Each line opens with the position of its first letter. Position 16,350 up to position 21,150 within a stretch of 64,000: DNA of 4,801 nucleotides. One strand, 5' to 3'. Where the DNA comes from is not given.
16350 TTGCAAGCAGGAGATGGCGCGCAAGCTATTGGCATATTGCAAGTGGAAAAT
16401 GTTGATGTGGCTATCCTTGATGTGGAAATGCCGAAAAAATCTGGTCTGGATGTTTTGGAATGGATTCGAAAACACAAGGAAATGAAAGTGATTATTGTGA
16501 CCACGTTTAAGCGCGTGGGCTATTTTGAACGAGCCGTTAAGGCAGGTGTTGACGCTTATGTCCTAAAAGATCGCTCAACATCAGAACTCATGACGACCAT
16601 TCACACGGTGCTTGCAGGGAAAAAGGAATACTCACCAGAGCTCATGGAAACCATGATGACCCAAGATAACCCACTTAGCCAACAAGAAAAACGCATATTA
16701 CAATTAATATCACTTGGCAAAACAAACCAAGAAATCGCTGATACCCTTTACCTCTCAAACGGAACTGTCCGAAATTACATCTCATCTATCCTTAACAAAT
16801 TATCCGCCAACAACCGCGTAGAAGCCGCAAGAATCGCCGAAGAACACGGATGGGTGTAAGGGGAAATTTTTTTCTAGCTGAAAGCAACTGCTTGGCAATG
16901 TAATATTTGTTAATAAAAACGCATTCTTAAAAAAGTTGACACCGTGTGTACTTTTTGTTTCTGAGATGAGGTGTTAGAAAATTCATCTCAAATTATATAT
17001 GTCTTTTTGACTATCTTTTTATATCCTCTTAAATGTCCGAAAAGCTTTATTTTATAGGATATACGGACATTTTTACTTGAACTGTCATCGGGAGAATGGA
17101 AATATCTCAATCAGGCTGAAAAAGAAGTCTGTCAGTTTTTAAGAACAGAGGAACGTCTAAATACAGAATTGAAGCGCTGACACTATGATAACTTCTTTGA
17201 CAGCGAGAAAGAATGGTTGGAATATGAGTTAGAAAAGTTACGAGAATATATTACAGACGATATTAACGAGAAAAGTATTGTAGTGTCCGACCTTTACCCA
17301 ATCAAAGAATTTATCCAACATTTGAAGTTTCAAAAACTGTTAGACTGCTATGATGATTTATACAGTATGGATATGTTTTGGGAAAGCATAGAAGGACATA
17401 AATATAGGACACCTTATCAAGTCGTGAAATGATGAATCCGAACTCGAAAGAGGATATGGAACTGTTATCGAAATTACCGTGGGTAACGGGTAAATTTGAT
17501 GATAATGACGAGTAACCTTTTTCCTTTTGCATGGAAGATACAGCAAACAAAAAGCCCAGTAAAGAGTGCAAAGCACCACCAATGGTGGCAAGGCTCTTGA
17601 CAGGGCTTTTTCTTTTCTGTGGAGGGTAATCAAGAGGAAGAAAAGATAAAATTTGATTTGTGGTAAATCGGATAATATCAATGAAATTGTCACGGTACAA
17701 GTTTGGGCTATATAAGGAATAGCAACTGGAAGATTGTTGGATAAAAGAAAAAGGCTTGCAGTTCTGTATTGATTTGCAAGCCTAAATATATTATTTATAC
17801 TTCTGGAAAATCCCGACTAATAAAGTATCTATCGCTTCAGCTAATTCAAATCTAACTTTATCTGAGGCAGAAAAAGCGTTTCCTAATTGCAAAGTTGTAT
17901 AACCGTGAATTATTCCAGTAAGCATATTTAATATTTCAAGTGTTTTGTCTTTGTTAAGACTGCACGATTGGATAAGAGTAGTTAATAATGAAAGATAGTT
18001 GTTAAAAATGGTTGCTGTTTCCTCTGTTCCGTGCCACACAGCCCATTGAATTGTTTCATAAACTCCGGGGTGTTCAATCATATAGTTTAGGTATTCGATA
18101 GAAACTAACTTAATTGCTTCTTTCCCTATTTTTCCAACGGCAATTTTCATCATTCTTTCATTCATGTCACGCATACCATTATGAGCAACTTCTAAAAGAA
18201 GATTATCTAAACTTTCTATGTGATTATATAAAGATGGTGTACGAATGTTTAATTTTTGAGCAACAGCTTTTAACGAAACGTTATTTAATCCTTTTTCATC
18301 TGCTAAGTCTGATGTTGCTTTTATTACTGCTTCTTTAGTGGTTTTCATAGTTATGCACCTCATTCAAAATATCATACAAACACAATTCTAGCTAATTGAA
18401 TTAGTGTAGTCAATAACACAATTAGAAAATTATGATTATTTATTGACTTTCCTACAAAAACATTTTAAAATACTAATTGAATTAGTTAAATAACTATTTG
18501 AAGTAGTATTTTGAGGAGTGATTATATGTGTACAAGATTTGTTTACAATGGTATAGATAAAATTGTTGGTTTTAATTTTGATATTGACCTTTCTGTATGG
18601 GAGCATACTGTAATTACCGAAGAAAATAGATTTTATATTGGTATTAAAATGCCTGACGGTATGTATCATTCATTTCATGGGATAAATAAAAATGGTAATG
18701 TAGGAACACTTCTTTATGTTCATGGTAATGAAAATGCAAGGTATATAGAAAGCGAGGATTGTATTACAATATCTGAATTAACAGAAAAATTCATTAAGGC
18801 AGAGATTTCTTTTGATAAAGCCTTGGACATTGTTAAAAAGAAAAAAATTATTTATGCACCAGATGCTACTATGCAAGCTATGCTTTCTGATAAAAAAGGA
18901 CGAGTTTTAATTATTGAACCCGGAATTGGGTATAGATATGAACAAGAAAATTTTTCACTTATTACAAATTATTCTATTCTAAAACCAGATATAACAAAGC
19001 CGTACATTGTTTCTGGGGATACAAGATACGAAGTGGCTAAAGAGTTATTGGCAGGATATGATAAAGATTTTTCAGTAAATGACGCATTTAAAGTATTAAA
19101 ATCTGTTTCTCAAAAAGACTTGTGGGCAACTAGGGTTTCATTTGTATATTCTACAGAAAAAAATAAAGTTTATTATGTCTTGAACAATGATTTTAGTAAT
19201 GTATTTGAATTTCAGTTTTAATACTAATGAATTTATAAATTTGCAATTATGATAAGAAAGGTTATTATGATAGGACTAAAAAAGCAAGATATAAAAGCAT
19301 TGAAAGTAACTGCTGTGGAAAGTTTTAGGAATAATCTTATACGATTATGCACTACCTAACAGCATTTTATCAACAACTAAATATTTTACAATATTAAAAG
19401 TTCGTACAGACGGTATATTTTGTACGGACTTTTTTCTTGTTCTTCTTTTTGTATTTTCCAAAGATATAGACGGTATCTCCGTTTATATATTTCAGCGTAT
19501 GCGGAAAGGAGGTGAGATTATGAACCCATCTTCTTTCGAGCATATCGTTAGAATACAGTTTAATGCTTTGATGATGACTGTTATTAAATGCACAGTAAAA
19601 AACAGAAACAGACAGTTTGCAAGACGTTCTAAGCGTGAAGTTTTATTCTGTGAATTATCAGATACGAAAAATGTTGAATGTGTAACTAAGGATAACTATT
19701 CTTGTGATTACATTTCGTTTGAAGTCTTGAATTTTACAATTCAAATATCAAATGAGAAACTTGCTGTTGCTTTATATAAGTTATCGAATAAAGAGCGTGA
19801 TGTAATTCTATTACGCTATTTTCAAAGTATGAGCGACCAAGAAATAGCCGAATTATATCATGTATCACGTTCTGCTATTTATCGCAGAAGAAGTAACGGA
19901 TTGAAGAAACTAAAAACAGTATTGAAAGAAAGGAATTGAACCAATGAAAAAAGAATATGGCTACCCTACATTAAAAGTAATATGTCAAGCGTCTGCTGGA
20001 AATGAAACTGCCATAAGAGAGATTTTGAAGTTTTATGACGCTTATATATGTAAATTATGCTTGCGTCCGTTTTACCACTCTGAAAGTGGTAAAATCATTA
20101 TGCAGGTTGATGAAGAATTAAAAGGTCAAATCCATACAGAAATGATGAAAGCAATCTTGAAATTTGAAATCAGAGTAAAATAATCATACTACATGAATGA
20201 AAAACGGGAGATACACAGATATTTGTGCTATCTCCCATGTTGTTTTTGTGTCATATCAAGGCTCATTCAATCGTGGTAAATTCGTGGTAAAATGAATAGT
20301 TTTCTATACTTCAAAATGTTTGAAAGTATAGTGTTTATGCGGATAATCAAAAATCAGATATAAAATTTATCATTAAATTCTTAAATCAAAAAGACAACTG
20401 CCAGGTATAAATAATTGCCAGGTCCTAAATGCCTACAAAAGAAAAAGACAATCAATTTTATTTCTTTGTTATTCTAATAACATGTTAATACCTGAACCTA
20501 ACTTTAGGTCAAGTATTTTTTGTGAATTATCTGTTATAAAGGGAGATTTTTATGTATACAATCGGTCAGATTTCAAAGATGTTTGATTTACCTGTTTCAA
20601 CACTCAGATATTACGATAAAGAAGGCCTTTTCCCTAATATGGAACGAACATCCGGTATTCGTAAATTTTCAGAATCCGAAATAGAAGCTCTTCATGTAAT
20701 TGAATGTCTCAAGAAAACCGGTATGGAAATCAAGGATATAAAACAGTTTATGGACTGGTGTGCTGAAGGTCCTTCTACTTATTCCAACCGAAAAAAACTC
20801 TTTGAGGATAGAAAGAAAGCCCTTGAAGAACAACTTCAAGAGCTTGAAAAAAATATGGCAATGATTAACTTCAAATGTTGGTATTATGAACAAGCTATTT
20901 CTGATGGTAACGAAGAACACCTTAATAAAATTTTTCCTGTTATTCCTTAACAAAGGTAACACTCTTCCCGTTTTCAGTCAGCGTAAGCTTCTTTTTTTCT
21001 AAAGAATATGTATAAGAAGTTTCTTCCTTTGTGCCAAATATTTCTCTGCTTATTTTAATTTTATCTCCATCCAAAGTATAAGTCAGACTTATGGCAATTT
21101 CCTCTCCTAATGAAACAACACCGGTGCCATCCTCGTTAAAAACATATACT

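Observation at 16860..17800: Abrupt phylogenetic/compositional discontinuity: Streptococcus-type synteny on the left, Clostridia-type on the right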

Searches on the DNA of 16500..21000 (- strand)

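Call 33: search_rna_families(source=window, start=16500, end=21000, threshold=evalue, max_evalue=1)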
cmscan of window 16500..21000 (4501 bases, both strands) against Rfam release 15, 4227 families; matches with E-value up to 1: 0.
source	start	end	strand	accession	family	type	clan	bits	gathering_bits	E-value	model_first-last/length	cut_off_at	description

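Call 39: search_dna_similar(query=L018:7900-14750:+, collection=plasmids, mode=near, max_rows=10)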
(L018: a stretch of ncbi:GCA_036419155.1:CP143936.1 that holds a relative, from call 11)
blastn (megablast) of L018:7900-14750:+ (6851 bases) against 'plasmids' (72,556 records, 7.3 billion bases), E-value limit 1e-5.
Records with a match: 16; places in all: 30; records where one place covers at least 80% of the query: 0.
Best place of each record, by identity: 95-99% 5; 90-95% 10; 80-90% 1.
By first word of the organism name: Enterococcus 10; Clostridium 2; Agathobacter 1; Clostridioides 1; [Eubacterium] 1; Lachnospira 1.
By predicted mobility (MOB-suite, as given by PLSDB): non-mobilizable 8; conjugative 6; mobilizable 2.
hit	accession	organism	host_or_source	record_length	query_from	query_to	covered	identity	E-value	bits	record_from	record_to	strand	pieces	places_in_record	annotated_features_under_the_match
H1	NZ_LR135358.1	Enterococcus faecium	-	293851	2695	6767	59%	96.9%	0e+0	6811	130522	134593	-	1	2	tyrosine-type recombinase/integrase | replication initiation factor domain-containing protein | helix-turn-helix transcriptional regulator | excisionase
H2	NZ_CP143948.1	Agathobacter rectalis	Homo sapiens,cell culture,fecal sample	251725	82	6767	60%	96.1%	0e+0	6703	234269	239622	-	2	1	site-specific integrase | replication initiation factor domain-containing protein | helix-turn-helix transcriptional regulator (x2) | hypothetical protein | DUF6442 family protein | and 1 other names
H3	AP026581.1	Enterococcus faecium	Homo sapiens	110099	79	6761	54%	94.3%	0e+0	5664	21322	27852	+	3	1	int_3: transposase from transposon Tn1545 | hypothetical protein (x4) | dihydrofolate reductase | dfrF: trimethoprim-resistant dihydrofolate reductase DfrF | polyketide cyclase | and 2 other names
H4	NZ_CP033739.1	Enterococcus sp. FDAARGOS_553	Homo sapiens,clinical isolate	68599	82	6760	54%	94.4%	0e+0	5674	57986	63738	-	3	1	tyrosine-type recombinase/integrase | replication initiation factor domain-containing protein | helix-turn-helix transcriptional regulator | dfrF: trimethoprim-resistant dihydrofolate reductase DfrF | MGMT family protein | and 1 other names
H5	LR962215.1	Enterococcus faecalis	-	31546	73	6762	51%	88.4%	0e+0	4220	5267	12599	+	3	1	mef(H): macrolide efflux MFS transporter Mef(H) | mef(H): major facilitator superfamily (MFS) antibiotic efflux pump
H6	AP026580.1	Enterococcus faecium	Homo sapiens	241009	4031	6759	40%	95.2%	0e+0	4307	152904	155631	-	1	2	int_2: transposase from transposon Tn1545 | hypothetical protein | xis_1: excisionase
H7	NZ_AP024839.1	Enterococcus faecium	Homo sapiens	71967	2781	6768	36%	93.6%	0e+0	3665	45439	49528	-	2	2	tyrosine-type recombinase/integrase | XRE family transcriptional regulator | helix-turn-helix transcriptional regulator | excisionase | replication initiation protein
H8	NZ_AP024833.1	Enterococcus faecium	Homo sapiens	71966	2781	6768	36%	93.6%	0e+0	3665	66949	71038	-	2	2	tyrosine-type recombinase/integrase | XRE family transcriptional regulator | helix-turn-helix transcriptional regulator | excisionase | replication initiation protein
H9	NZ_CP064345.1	Enterococcus faecium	Homo sapiens,rectal swab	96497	2781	6759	36%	93.4%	0e+0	3628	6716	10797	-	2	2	site-specific integrase | XRE family transcriptional regulator | helix-turn-helix transcriptional regulator | excisionase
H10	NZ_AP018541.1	Enterococcus faecalis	-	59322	2781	6762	36%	93.1%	0e+0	3595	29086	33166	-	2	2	site-specific integrase | XRE family transcriptional regulator | helix-turn-helix transcriptional regulator | excisionase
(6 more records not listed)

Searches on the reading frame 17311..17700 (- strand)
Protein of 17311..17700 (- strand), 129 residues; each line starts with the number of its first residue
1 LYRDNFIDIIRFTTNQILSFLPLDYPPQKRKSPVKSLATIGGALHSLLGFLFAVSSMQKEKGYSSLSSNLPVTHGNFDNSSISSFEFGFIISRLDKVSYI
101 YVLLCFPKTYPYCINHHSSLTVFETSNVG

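Call 36: find_encoding_contigs(protein=window:17311-17700:-, flank=10000, max_places=6)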
Protein window:17311-17700:- (129 aa): no gene with exactly this product is on record in the collection.

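Call 37: find_encoding_contigs(protein=window:17358-17693:-, flank=10000, max_places=6)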
Protein window:17358-17693:- (111 aa): no gene with exactly this product is on record in the collection.

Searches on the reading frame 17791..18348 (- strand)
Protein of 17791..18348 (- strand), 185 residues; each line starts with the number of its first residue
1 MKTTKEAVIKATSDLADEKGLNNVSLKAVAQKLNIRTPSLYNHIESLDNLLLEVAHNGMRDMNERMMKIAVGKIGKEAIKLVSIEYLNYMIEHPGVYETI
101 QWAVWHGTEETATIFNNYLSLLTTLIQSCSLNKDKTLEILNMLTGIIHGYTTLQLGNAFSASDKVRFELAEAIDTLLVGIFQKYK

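Call 11: find_encoding_contigs(protein=window:17791-18348:-, flank=10000, max_places=10)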
Protein window:17791-18348:- (185 aa): 30 contigs read that carry it; 10 places shown.
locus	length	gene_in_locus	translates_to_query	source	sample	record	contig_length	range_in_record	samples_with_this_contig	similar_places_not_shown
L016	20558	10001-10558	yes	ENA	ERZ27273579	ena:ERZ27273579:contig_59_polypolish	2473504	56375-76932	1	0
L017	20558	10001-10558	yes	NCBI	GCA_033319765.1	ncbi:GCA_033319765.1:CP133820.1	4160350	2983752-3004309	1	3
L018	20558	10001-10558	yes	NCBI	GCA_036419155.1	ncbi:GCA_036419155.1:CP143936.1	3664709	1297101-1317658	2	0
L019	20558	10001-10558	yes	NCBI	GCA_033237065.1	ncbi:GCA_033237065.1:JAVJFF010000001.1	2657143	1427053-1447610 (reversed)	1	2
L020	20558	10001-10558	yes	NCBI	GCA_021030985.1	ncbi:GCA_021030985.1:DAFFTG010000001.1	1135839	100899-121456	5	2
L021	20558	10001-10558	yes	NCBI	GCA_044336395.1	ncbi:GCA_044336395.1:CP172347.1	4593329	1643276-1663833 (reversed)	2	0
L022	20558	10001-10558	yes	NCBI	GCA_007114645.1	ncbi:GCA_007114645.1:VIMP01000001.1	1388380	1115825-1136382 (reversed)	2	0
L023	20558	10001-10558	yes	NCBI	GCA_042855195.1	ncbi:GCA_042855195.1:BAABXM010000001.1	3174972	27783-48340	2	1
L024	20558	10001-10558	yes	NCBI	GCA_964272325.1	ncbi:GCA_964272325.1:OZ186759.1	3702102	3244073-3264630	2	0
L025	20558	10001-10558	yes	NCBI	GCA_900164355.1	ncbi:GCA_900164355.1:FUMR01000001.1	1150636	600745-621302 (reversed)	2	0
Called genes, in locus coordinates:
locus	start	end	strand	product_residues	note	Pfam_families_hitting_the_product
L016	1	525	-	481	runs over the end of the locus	PF12704:MacB_PCD (weak), PF02687:FtsX (weak)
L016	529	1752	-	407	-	PF12704:MacB_PCD (weak), PF02687:FtsX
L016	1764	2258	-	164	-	-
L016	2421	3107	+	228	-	PF00072:Response_reg, PF00486:Trans_reg_C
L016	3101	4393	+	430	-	PF00512:HisKA, PF02518:HATPase_c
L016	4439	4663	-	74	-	-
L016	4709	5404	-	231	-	-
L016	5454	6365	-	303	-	PF08708:PriCT_1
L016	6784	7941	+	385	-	PF13384:HTH_23, PF13518:HTH_28 (weak), PF13551:HTH_29 (weak), PF13565:HTH_32, PF13358:DDE_3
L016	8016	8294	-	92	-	PF13560:HTH_31 (weak), PF01381:HTH_3, PF12844:HTH_19 (weak)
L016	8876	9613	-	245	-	PF00398:RrnaAD, PF13649:Methyltransf_25 (weak)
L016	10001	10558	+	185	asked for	PF13305:TetR_C_33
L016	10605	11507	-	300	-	PF12642:TpcC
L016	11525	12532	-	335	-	PF13702:Lysozyme_like, PF01464:SLT (faint), PF00877:NLPC_P60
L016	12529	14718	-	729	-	-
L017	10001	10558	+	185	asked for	PF13305:TetR_C_33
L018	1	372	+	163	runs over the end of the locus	-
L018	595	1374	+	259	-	-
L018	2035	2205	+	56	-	PF20097:DUF6487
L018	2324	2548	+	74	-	PF20574:DUF6783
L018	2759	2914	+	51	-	-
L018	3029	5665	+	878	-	PF01411:tRNA-synt_2c, PF07973:tRNA_SAD, PF02272:DHHA1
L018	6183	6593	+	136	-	PF01327:Pep_deformylase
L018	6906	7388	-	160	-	-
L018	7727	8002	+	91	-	-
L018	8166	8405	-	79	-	PF12645:HTH_16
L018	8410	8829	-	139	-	PF08281:Sigma70_r4_2, PF04545:Sigma70_r4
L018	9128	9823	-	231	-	-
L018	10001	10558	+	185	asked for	PF13305:TetR_C_33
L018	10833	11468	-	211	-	PF12844:HTH_19, PF13443:HTH_26, PF13560:HTH_31, PF01381:HTH_3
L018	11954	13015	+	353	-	PF18106:Rol_Rep_N, PF02486:Rep_trans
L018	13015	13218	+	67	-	PF09035:Tn916-Xis, PF12728:HTH_17 (weak)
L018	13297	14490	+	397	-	PF02920:Integrase_DNA, PF00589:Phage_integrase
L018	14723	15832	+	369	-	-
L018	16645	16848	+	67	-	PF20574:DUF6783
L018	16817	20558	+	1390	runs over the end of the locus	PF19789:DUF6273, PF02368:Big_2, PF21764:Invasin_D4 (weak), PF26182:Ig_NUP210_5th (faint), PF26918:Ig_Eae (faint), PF02368:Big_2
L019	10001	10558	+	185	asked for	PF13305:TetR_C_33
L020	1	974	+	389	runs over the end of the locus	-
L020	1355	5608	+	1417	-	PF00370:FGGY_N (faint), PF01869:BcrAD_BadFG, PF09989:DUF2229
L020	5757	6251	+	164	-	PF02870:Methyltransf_1N, PF01035:DNA_binding_1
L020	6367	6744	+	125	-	PF09719:C_GCAxxG_C_C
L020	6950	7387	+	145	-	-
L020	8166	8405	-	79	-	PF12645:HTH_16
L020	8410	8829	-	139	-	PF08281:Sigma70_r4_2, PF04545:Sigma70_r4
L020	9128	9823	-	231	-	-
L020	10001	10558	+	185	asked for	PF13305:TetR_C_33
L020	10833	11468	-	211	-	PF12844:HTH_19, PF13443:HTH_26, PF13560:HTH_31, PF01381:HTH_3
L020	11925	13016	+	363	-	PF18106:Rol_Rep_N, PF02486:Rep_trans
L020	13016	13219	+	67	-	PF09035:Tn916-Xis, PF12728:HTH_17 (weak)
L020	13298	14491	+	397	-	PF02920:Integrase_DNA, PF00589:Phage_integrase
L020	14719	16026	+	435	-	PF26308:YopA_M, PF27216:YopA_C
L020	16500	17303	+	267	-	PF00497:SBP_bac_3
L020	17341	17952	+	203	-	PF00528:BPD_transp_1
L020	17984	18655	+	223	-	PF02463:SMC_N, PF00005:ABC_tran, PF13304:AAA_21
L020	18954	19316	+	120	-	PF03960:ArsC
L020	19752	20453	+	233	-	PF14062:DUF4253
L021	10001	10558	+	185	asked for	PF13305:TetR_C_33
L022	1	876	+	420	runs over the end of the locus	PF02378:PTS_EIIC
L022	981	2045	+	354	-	PF01321:Creatinase_N, PF00557:Peptidase_M24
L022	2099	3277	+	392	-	PF00155:Aminotran_1_2, PF00266:Aminotran_5 (faint), PF01053:Cys_Met_Meta_PP (weak)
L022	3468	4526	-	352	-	PF02424:ApbE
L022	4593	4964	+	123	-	PF07009:NusG_II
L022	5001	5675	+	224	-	PF03167:UDG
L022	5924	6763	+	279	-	PF03990:DUF348, PF07501:G5, PF06725:3D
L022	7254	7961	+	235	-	PF00899:ThiF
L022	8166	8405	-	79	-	PF12645:HTH_16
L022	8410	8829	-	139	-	PF08281:Sigma70_r4_2, PF04545:Sigma70_r4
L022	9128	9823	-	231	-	-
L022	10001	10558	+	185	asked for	PF13305:TetR_C_33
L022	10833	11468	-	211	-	PF12844:HTH_19, PF13443:HTH_26, PF13560:HTH_31, PF01381:HTH_3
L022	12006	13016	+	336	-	PF18106:Rol_Rep_N, PF02486:Rep_trans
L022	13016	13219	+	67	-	PF09035:Tn916-Xis, PF12728:HTH_17 (weak)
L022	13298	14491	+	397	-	PF02920:Integrase_DNA, PF00589:Phage_integrase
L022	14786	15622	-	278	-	PF00753:Lactamase_B, PF16661:Lactamase_B_6 (faint)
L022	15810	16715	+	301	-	PF09924:LPG_synthase_C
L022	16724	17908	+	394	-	PF13527:Acetyltransf_9, PF17668:Acetyltransf_17, PF13530:SCP2_2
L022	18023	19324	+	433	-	PF03772:Competence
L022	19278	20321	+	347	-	PF06144:DNA_pol3_delta, PF21694:DNA_pol3_delta_C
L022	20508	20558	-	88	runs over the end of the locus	PF01649:Ribosomal_S20p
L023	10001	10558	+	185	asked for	PF13305:TetR_C_33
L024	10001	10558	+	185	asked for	PF13305:TetR_C_33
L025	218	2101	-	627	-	PF02903:Alpha-amylase_N, PF00128:Alpha-amylase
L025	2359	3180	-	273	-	PF02811:PHP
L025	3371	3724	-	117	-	PF10852:DUF2651 (weak)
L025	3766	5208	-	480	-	PF04122:CW_binding_2, PF01832:Glucosaminidase (weak)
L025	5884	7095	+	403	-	PF00480:ROK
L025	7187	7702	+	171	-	PF00210:Ferritin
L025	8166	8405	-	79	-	PF12645:HTH_16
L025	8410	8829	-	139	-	PF08281:Sigma70_r4_2, PF04545:Sigma70_r4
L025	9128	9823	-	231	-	-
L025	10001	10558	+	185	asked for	PF13305:TetR_C_33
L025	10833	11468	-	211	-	PF12844:HTH_19, PF13443:HTH_26, PF13560:HTH_31, PF01381:HTH_3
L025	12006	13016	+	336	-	PF18106:Rol_Rep_N, PF02486:Rep_trans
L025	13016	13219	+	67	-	PF09035:Tn916-Xis, PF12728:HTH_17 (weak)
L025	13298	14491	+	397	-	PF02920:Integrase_DNA, PF00589:Phage_integrase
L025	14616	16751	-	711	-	PF02629:CoA_binding (weak), PF13380:CoA_binding_2, PF13607:Succ_CoA_lig, PF13549:ATP-grasp_5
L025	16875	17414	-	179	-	PF01558:POR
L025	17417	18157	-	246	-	PF02775:TPP_enzyme_C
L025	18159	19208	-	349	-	PF01855:POR_N, PF17147:PFOR_II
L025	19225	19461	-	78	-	PF13237:Fer4_10 (faint), PF14697:Fer4_21, PF12838:Fer4_7, PF13187:Fer4_9 (weak), PF12797:Fer4_2 (weak), PF12837:Fer4_6, PF00037:Fer4, PF14697:Fer4_21 (weak)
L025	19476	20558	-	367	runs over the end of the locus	PF00155:Aminotran_1_2, PF01041:DegT_DnrJ_EryC1 (weak), PF00266:Aminotran_5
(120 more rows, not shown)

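Call 35: search_protein_families(library=pfam, proteins=[window:17791-18348:-, L018:10833-11468:-], max_evalue=0.01)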
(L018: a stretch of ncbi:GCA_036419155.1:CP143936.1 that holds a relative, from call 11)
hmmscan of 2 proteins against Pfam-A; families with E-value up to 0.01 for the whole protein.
window:17791-18348:- (185 aa): 2 families
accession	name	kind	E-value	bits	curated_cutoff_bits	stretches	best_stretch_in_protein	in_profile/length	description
PF13305.11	TetR_C_33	-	1e-07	33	26.8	1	85-166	7-93/103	Tetracyclin repressor-like, C-terminal domain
PF00440.29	TetR_N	-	3e-05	24.2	24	1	9-54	2-47/47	Bacterial regulatory proteins, tetR family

L018:10833-11468:- (211 aa): 7 families
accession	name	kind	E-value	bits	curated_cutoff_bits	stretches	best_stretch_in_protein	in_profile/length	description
PF01381.28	HTH_3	-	1.8e-15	57.2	23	1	15-67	1-53/55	Helix-turn-helix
PF12844.13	HTH_19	-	3.5e-13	49.7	30.2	1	12-73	1-62/64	Helix-turn-helix domain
PF13443.12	HTH_26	-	1.7e-11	44.7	22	1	14-71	1-59/63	Cro/C1-type HTH DNA-binding domain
PF13560.12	HTH_31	-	4.8e-10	40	27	1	11-69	2-61/64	Helix-turn-helix domain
PF21716.3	dnstrm_HI1420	-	0.001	19.4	27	1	14-64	36-84/90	Probable addiction module antidote protein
PF25469.1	HTH_NWD1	-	0.0033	17.8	27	1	21-89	47-114/125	NWD1-like, winged helix-turn-helix domain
PF13744.12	HTH_37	-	0.0053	17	27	0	11-62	19-68/80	Helix-turn-helix domain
